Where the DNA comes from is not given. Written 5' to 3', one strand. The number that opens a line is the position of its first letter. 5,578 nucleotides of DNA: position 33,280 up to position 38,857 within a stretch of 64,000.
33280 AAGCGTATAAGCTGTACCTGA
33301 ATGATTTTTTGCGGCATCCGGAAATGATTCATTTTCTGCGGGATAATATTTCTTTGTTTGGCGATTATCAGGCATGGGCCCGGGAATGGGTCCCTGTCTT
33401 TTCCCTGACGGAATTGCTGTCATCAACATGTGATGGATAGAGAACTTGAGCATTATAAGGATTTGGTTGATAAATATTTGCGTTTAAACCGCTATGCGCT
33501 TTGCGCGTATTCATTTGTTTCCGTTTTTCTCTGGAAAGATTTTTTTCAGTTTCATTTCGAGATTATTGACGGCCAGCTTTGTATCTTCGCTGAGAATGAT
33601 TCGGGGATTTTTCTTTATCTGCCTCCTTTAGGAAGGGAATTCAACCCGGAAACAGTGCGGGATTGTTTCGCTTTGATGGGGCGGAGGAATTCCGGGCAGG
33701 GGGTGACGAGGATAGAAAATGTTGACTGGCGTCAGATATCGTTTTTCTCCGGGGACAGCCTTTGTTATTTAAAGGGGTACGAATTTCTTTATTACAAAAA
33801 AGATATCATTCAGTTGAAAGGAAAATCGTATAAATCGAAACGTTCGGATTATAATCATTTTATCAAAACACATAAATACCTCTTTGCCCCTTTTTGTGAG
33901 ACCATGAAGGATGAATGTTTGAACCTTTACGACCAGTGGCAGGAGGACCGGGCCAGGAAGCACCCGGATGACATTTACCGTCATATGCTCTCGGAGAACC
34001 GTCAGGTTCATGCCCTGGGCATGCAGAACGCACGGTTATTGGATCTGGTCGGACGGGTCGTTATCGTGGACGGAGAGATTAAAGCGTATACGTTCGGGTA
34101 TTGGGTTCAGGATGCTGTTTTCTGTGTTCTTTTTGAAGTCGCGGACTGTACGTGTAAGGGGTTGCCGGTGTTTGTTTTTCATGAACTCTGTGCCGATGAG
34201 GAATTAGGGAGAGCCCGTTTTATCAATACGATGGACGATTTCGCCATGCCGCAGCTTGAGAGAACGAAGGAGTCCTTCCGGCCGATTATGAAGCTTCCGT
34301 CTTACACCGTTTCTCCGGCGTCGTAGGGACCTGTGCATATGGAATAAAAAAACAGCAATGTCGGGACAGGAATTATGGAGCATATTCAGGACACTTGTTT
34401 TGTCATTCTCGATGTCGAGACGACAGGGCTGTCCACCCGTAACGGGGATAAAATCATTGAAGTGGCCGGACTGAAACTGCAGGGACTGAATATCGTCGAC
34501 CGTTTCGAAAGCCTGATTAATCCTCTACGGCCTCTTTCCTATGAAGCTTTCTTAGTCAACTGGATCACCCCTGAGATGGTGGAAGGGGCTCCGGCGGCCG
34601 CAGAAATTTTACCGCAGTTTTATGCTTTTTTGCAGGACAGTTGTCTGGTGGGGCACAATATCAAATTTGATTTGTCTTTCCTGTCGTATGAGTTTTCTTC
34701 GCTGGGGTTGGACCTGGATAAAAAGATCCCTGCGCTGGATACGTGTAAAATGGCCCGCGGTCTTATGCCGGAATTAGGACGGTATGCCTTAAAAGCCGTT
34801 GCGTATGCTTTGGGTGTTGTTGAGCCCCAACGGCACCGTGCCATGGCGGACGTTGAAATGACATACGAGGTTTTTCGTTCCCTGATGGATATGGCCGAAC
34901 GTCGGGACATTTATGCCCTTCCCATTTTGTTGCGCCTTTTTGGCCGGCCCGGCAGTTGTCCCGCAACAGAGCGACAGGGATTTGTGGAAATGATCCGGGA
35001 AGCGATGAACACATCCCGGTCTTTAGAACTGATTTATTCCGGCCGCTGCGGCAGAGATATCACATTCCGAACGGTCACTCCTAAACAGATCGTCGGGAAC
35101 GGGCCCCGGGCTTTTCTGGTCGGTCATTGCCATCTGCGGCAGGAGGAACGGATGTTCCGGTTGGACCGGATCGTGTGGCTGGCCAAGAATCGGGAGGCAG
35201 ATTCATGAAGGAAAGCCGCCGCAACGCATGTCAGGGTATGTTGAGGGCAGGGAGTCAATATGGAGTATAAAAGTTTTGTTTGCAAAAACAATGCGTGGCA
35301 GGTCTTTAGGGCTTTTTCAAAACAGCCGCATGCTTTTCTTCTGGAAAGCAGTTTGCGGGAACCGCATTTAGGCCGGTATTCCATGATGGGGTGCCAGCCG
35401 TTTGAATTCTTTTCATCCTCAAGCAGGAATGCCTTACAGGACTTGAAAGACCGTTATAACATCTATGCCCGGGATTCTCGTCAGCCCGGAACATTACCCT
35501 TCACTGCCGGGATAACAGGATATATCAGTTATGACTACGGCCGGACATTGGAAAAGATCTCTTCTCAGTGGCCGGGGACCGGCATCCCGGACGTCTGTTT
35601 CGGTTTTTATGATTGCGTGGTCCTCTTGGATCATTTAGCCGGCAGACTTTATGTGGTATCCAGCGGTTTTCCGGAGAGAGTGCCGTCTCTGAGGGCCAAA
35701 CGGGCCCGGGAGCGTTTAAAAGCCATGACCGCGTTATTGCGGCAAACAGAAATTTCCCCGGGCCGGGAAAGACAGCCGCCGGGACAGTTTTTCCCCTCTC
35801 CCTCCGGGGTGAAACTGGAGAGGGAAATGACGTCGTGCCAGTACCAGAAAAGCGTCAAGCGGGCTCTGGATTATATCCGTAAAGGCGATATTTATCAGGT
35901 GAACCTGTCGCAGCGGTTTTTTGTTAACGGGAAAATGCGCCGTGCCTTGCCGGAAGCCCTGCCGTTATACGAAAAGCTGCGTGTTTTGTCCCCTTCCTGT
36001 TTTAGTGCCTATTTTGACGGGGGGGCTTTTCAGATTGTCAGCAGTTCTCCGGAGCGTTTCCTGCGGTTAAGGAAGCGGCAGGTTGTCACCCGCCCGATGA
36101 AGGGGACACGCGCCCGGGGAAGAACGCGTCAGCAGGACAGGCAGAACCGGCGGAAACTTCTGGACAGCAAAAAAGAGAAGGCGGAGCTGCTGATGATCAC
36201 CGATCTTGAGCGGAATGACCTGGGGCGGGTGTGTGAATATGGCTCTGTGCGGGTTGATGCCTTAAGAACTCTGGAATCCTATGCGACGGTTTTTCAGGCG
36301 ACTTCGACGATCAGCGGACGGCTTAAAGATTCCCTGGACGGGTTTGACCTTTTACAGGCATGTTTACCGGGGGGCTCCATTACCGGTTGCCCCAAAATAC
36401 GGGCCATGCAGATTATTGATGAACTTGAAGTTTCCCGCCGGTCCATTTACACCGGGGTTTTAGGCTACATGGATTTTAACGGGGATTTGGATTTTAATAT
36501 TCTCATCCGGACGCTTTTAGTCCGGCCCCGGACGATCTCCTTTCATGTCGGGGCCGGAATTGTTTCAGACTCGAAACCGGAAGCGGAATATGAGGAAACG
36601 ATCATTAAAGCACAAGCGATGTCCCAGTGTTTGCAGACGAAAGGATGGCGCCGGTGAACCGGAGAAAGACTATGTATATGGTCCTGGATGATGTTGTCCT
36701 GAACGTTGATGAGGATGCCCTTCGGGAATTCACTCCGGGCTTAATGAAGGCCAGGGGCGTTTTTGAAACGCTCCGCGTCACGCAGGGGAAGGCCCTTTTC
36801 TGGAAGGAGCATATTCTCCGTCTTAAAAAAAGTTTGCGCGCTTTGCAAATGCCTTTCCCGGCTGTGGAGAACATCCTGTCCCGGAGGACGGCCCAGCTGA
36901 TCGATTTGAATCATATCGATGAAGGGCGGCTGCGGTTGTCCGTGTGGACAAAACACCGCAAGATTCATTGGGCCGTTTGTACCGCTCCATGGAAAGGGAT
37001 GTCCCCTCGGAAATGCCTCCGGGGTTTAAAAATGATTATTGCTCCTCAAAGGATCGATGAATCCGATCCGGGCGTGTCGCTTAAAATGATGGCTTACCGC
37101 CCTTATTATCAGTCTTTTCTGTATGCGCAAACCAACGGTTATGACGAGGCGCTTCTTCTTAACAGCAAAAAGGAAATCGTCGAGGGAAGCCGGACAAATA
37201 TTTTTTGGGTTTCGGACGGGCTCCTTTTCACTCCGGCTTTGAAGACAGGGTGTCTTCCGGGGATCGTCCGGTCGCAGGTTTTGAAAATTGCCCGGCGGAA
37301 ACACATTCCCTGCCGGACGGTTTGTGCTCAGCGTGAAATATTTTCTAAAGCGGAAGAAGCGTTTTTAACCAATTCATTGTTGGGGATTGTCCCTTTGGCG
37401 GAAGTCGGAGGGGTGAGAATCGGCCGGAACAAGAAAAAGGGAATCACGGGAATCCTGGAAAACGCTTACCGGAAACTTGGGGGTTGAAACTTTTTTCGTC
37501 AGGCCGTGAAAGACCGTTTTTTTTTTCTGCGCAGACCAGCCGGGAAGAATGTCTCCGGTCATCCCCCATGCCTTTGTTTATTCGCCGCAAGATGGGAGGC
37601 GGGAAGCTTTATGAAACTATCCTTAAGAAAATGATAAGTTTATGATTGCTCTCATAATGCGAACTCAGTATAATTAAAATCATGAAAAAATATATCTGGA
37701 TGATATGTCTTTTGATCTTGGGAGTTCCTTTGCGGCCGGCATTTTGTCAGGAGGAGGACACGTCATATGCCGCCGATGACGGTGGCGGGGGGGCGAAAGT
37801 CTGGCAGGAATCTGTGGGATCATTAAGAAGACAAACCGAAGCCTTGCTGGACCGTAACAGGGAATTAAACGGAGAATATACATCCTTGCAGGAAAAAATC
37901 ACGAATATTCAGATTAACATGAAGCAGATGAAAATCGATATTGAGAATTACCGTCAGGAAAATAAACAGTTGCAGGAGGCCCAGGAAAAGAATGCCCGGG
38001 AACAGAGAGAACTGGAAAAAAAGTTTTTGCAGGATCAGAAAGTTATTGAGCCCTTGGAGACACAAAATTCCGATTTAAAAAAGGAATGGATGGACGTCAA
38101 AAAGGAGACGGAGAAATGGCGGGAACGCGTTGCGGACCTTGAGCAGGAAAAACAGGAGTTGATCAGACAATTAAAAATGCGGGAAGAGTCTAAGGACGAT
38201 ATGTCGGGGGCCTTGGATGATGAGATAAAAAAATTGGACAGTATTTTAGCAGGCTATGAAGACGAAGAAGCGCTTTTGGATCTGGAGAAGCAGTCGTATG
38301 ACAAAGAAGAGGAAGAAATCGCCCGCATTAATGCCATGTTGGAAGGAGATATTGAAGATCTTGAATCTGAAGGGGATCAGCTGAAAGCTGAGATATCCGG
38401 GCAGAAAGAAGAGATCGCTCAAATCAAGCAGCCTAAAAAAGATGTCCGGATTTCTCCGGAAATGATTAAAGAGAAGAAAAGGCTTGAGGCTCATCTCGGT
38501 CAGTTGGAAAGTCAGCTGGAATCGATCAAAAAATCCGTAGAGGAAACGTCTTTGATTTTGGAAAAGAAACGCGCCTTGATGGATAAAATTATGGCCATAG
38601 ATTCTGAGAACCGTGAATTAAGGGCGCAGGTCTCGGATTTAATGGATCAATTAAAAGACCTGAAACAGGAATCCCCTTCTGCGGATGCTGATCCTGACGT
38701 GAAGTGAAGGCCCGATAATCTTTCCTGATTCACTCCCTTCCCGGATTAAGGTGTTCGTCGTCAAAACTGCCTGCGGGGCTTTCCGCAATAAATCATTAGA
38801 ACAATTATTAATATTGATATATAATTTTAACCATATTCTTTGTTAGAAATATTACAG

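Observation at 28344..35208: Candidate envelope-modification cluster: two GT-C-like membrane glycosyltransferase paralogs, a tRNA-binding protein, a DUF2156 aminoacyl-tRNA-dependent transferase homolog, YkgJ and YjbQ proteins, and an exonuclease-WYL fusion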

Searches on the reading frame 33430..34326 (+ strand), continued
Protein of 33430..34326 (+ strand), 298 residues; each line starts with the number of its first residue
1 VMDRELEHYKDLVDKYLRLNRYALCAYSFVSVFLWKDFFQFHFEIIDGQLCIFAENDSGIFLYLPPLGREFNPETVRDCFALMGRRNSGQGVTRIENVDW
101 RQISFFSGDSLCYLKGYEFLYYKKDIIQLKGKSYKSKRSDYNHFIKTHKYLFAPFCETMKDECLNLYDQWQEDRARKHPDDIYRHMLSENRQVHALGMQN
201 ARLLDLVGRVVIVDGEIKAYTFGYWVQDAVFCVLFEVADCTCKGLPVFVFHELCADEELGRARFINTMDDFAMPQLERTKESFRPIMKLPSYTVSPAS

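Call 89: list_cluster_members(proteins=[P0498, P0497, P0496, P0491, P0489, P0478, P0476, P0460, P0441, P0362])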
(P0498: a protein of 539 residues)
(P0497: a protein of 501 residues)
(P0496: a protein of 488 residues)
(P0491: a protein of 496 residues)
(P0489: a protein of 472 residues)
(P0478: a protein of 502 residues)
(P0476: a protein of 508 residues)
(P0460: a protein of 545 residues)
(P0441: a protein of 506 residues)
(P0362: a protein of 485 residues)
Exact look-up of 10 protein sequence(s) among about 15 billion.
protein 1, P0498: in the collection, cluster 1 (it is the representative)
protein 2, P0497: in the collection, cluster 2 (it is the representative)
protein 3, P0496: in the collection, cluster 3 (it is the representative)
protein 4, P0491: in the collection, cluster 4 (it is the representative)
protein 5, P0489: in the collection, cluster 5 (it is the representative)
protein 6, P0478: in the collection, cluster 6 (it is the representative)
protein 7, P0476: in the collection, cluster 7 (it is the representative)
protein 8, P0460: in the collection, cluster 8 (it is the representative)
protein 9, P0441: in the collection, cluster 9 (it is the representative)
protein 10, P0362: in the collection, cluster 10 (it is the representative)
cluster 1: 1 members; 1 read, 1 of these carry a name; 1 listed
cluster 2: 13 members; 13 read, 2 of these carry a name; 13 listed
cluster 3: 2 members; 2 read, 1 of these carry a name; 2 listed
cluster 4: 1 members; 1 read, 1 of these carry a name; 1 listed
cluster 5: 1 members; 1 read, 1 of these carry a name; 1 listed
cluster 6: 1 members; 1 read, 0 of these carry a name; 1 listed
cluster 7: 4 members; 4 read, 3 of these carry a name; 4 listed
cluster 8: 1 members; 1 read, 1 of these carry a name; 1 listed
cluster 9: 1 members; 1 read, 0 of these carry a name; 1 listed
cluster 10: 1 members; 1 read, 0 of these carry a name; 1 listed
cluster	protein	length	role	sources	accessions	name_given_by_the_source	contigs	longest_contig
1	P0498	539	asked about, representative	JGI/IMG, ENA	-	Fe-S-cluster containining protein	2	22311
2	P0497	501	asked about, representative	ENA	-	-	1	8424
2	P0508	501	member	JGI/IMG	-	hypothetical protein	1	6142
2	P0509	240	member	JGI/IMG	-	hypothetical protein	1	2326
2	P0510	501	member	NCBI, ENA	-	-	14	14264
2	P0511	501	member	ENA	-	-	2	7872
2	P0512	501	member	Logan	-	-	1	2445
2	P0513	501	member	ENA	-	-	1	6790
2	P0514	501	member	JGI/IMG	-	-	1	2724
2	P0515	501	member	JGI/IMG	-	-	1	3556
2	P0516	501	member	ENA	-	-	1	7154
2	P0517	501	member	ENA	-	-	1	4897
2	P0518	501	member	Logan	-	-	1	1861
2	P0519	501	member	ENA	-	-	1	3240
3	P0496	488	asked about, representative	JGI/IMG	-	hypothetical protein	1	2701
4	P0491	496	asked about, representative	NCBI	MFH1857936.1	MAG: phosphatidylglycerol lysyltransferase domain-containing protein [Candidatus ...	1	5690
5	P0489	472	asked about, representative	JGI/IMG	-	Fe-S-cluster containining protein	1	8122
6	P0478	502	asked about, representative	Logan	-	-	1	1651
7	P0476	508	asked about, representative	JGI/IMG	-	Fe-S-cluster containining protein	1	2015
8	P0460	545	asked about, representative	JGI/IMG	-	Fe-S-cluster containining protein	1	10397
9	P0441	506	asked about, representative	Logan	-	-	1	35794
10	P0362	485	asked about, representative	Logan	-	-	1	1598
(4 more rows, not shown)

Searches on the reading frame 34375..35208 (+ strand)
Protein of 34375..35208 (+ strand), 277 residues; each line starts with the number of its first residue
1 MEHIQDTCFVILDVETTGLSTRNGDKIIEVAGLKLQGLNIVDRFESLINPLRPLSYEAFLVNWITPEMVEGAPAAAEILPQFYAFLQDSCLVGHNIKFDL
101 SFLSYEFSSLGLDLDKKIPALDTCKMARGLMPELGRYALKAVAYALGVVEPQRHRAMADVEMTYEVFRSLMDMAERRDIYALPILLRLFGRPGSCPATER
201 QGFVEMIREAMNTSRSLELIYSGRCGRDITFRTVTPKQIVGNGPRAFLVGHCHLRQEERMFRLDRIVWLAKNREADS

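Call 3: search_protein_families(library=pfam, proteins=[window:34375-35208:+], max_evalue=0.01)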
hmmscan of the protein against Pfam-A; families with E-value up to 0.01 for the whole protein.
window:34375-35208:+ (277 aa): 5 families
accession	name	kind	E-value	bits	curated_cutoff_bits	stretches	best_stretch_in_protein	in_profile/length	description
PF00929.31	RNase_T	-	4.4e-34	118.8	24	1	10-167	1-164/164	Exonuclease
PF13280.12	WYL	-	1.3e-12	48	21.8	1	204-266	3-65/70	WYL domain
PF13482.12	RNase_H_2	-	0.00026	21.4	22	0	12-178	3-145/165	RNase_H superfamily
PF21762.3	DEDDh_C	-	0.0007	20.2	27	1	89-167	108-185/188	DNA polymerase III subunit epsilon-like, C-terminal domain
PF01612.26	DNA_pol_A_exo1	-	0.0023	18.2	23.6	0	74-108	63-96/173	3'-5' exonuclease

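Call 4: search_protein_families(library=ncbifam, proteins=[window:34375-35208:+], max_evalue=0.01)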
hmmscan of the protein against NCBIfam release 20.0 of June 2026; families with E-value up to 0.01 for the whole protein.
window:34375-35208:+ (277 aa): 29 families (the best 25 are shown)
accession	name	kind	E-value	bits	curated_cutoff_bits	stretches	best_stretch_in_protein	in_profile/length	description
NF005906.0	PRK07883.1-4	equivalog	2.4e-46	158.3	495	1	4-210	3-207/563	DEDD exonuclease domain-containing protein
NF001688.0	PRK00448.1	equivalog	4.3e-40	137.2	873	1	3-182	419-596/1445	PolC-type DNA polymerase III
TIGR01405.1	polC_Gram_pos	equivalog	2e-38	131.8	1043.45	1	3-182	185-362/1211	DNA polymerase III subunit alpha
NF005981.0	PRK08074.1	equivalog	6.2e-36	123.7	789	1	7-182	3-177/931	ATP-dependent DNA helicase DinG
NF005289.0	PRK06807.1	equivalog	2.6e-33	115.6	335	1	9-175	10-173/313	3'-5' exonuclease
NF005905.0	PRK07883.1-3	equivalog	2.3e-32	112.3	508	1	3-182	20-199/581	DEDD exonuclease domain-containing protein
NF004964.0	PRK06310.1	equivalog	2.6e-32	112.2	236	1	1-172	1-172/250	DNA polymerase III subunit epsilon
NF005907.0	PRK07883.1-5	equivalog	4e-32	111.4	454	1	4-176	25-197/584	DEDD exonuclease domain-containing protein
NF006316.0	PRK08517.1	equivalog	6.8e-31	107.6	247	1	3-170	66-229/270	3'-5' exonuclease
NF005836.0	PRK07740.1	equivalog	2.4e-30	105.8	261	1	5-182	57-234/244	hypothetical protein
TIGR00573.1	dnaq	subfamily_domain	7.6e-30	104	71.5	1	5-171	5-174/217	exonuclease, DNA polymerase III, epsilon subunit family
TIGR01406.1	dnaQ_proteo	equivalog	9.2e-28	97.4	222.7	1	10-172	3-170/231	DNA polymerase III subunit epsilon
TIGR01407.1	dinG_rel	hypoth_equivalog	1.6e-27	96.2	547.7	1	9-166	2-157/889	putative DnaQ family exonuclease/DinG family helicase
NF004316.1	PRK05711.1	equivalog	3.3e-27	95.7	196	1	10-170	4-169/234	DNA polymerase III subunit epsilon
NF004719.0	PRK06063.1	equivalog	3.8e-23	81.9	389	1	5-184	14-189/331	DEDDh family exonuclease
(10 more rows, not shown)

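Call 68: search_protein_families(library=padloc, proteins=[window:34375-35208:+], max_evalue=0.001)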
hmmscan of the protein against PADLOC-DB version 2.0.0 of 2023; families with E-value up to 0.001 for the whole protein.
window:34375-35208:+ (277 aa): 6 families
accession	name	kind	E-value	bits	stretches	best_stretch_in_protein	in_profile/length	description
PDLC05027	PDC-S48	-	1.6e-37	127.6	1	7-177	4-173/411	-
PDLC01247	DEDDh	-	1.7e-36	123.9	1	10-168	1-139/139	"CAS-I,CAS-II,CAS-III,CAS-IV,CAS-V,CAS-VI; associated"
PDLC05028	PDC-S48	-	4.7e-33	112.5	1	5-178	16-187/512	-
PDLC01457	WYL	-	6.1e-12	43.6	1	200-268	123-190/229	"CAS-I,CAS-II,CAS-III,CAS-IV,CAS-V,CAS-VI; associated_signaling"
PDLC01652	WYL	-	7.6e-12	43.8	1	201-269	17-75/162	"CAS-I,CAS-II,CAS-III,CAS-IV,CAS-V,CAS-VI; associated_signaling"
PDLC03787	RTasWYL-YodC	-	6.1e-07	26.9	1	206-267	281-345/354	DRT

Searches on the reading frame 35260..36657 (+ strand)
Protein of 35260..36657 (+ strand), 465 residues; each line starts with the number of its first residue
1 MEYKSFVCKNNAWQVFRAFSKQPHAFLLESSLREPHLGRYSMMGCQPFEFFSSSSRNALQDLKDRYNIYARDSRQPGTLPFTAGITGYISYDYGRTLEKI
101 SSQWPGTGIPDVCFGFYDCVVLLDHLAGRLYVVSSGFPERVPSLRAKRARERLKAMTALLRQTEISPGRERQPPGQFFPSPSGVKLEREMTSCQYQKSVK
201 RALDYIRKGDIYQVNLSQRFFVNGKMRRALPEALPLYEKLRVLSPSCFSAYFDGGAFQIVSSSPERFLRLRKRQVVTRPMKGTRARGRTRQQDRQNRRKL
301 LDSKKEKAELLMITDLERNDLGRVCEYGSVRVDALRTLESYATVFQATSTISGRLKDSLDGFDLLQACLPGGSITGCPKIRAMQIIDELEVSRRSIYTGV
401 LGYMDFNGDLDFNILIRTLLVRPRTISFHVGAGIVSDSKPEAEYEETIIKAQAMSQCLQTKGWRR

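Call 3: search_protein_families(library=pfam, proteins=[window:35260-36657:+], max_evalue=0.01)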
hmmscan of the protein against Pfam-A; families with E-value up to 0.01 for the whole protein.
window:35260-36657:+ (465 aa): 2 families
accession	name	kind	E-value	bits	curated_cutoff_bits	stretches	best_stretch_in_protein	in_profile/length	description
PF00425.24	Chorismate_bind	-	9.4e-89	297.8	27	1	194-450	4-257/257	chorismate binding enzyme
PF04715.19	Anth_synt_I_N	-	6e-21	75.6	23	1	14-132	7-140/140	Anthranilate synthase component I, N terminal region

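Call 4: search_protein_families(library=ncbifam, proteins=[window:35260-36657:+], max_evalue=0.01)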
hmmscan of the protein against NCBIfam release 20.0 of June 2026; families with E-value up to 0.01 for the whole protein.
window:35260-36657:+ (465 aa): 26 families (the best 25 are shown)
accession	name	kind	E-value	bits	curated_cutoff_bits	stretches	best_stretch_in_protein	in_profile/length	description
TIGR00564.1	trpE_most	equivalog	5.2e-112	375.1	517.7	1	13-457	7-453/455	anthranilate synthase component I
NF004610.0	PRK05940.1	equivalog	7.1e-101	338.3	568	1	14-460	22-461/467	anthranilate synthase component I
NF006563.0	PRK09070.1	equivalog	1.4e-100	337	514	1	16-459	16-445/447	aminodeoxychorismate synthase component I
TIGR01824.1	PabB-clade2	equivalog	1.8e-100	336.7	408.55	1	84-453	2-354/355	aminodeoxychorismate synthase, component I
TIGR00553.1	pabB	equivalog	1.4e-95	320.2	328.4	1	86-453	2-328/329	aminodeoxychorismate synthase component I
TIGR01820.1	TrpE-arch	equivalog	1.8e-93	314.3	512.05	1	77-458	93-448/449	anthranilate synthase component I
NF010086.0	PRK13571.1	equivalog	2.3e-91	306.8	693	1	57-458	99-497/510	anthranilate synthase component I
NF005698.0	PRK07508.1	equivalog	1.5e-81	273.9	452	1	187-455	111-376/383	aminodeoxychorismate synthase component I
NF012009.0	PRK15465.1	equivalog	2.5e-76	257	622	1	59-456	83-449/453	aminodeoxychorismate synthase component 1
NF010089.0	PRK13574.1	equivalog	1.2e-71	242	527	2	189-456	154-416/421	anthranilate synthase component I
NF010079.0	PRK13564.1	equivalog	7.9e-67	226.2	471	1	82-459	143-512/521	anthranilate synthase component 1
NF010087.0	PRK13572.1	equivalog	8.6e-67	225.7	580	1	53-459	64-432/435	anthranilate synthase component I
NF010081.0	PRK13566.1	equivalog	3.6e-65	220.6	645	1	182-461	235-510/729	anthranilate synthase component I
TIGR01823.1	PabB-fungal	equivalog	5.1e-62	210.2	442.55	1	77-456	359-739/742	aminodeoxychorismate synthase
NF010082.0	PRK13567.1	equivalog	1e-59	202.5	576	1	59-454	76-463/468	anthranilate synthase component I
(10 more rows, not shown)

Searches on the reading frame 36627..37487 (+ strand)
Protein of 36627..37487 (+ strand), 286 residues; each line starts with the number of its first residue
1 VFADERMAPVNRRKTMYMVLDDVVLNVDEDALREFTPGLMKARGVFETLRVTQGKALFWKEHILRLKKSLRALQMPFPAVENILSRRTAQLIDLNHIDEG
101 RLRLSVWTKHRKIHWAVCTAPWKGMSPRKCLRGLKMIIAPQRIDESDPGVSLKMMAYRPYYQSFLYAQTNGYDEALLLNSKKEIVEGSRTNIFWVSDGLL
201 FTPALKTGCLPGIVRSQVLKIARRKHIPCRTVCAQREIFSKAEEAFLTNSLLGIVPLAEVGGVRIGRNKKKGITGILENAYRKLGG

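Call 3: search_protein_families(library=pfam, proteins=[window:36627-37487:+], max_evalue=0.01)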
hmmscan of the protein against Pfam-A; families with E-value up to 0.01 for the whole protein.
window:36627-37487:+ (286 aa): 1 family
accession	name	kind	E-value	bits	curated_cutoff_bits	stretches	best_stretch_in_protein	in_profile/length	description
PF01063.24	Aminotran_4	-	2.3e-47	162.1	28.5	1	44-259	1-222/223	Amino-transferase class IV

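Call 4: search_protein_families(library=ncbifam, proteins=[window:36627-37487:+], max_evalue=0.01)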
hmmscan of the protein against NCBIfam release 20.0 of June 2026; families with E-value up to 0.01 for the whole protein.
window:36627-37487:+ (286 aa): 23 families
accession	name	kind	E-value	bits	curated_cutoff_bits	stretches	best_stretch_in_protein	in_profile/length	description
NF005800.0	PRK07650.1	equivalog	1.3e-32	113.2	308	2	173-283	165-274/290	aminodeoxychorismate lyase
NF005146.0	PRK06606.1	equivalog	1.9e-32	112.5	279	1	19-283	10-290/307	branched-chain amino acid transaminase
TIGR01122.1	ilvE_I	equivalog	1e-30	107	245.55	1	27-284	9-283/298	branched-chain-amino-acid transaminase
TIGR03461.1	pabC_Proteo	equivalog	2.9e-30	105.4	176.85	2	168-262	153-247/262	aminodeoxychorismate lyase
NF004761.0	PRK06092.1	equivalog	2e-28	99.3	260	2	169-263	156-250/268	aminodeoxychorismate lyase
NF006185.0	PRK08320.1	subfamily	2.4e-28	99.2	363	1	16-284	3-282/292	branched-chain amino acid aminotransferase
NF005726.0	PRK07544.1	equivalog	6e-24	84.7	396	1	19-282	14-285/295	branched-chain amino acid aminotransferase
NF009126.0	PRK12479.1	equivalog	1e-23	84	518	2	151-284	150-283/299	branched-chain-amino-acid transaminase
NF005209.0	PRK06680.1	subfamily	2.5e-23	82.4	320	2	167-282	163-278/286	D-amino-acid transaminase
TIGR01121.1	D_amino_aminoT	equivalog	1.9e-20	73.2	277.45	2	167-282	158-272/276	D-amino-acid transaminase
NF005888.0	PRK07849.1-3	equivalog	2.6e-18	66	273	2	153-268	161-277/298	aminodeoxychorismate lyase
NF005729.0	PRK07546.1-3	equivalog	6.7e-17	61.8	175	1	60-256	14-189/196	hypothetical protein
NF009066.0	PRK12400.1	equivalog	6.4e-16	58.6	538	1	38-282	29-279/290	D-amino-acid transaminase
NF005731.0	PRK07546.1-5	equivalog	1.1e-15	57.8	189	1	45-256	10-207/212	hypothetical protein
NF005727.0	PRK07546.1-1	equivalog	1.9e-15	56.9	223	1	46-225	6-178/210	hypothetical protein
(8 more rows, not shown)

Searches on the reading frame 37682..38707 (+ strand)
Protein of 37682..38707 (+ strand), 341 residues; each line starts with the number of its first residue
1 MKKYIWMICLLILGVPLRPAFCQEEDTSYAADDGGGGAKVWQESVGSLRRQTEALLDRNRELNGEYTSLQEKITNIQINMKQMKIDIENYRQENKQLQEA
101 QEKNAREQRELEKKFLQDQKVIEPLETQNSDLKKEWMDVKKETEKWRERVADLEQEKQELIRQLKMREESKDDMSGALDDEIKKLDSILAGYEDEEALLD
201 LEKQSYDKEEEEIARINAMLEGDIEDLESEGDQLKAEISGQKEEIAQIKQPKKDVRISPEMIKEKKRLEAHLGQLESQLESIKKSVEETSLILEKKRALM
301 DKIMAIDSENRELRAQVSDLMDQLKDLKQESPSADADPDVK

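Call 41: search_protein_families(library=pfam, proteins=[window:37682-38707:+], max_evalue=0.001)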
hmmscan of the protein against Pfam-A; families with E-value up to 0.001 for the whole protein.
window:37682-38707:+ (341 aa): 3 families
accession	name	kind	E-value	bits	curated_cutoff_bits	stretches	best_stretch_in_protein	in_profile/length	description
PF13851.11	GAS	-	0.00012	21.9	32.3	0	67-165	29-130/200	Growth-arrest specific micro-tubule binding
PF10473.14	CENP-F_leu_zip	-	0.00014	22.4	34.5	0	127-187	73-133/140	Leucine-rich repeats of kinetochore protein Cenp-F/LEK1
PF25450.1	Rab11-FIP3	-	0.00096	19.9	31.9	0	62-181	5-122/125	Rab11-FIP3-like domain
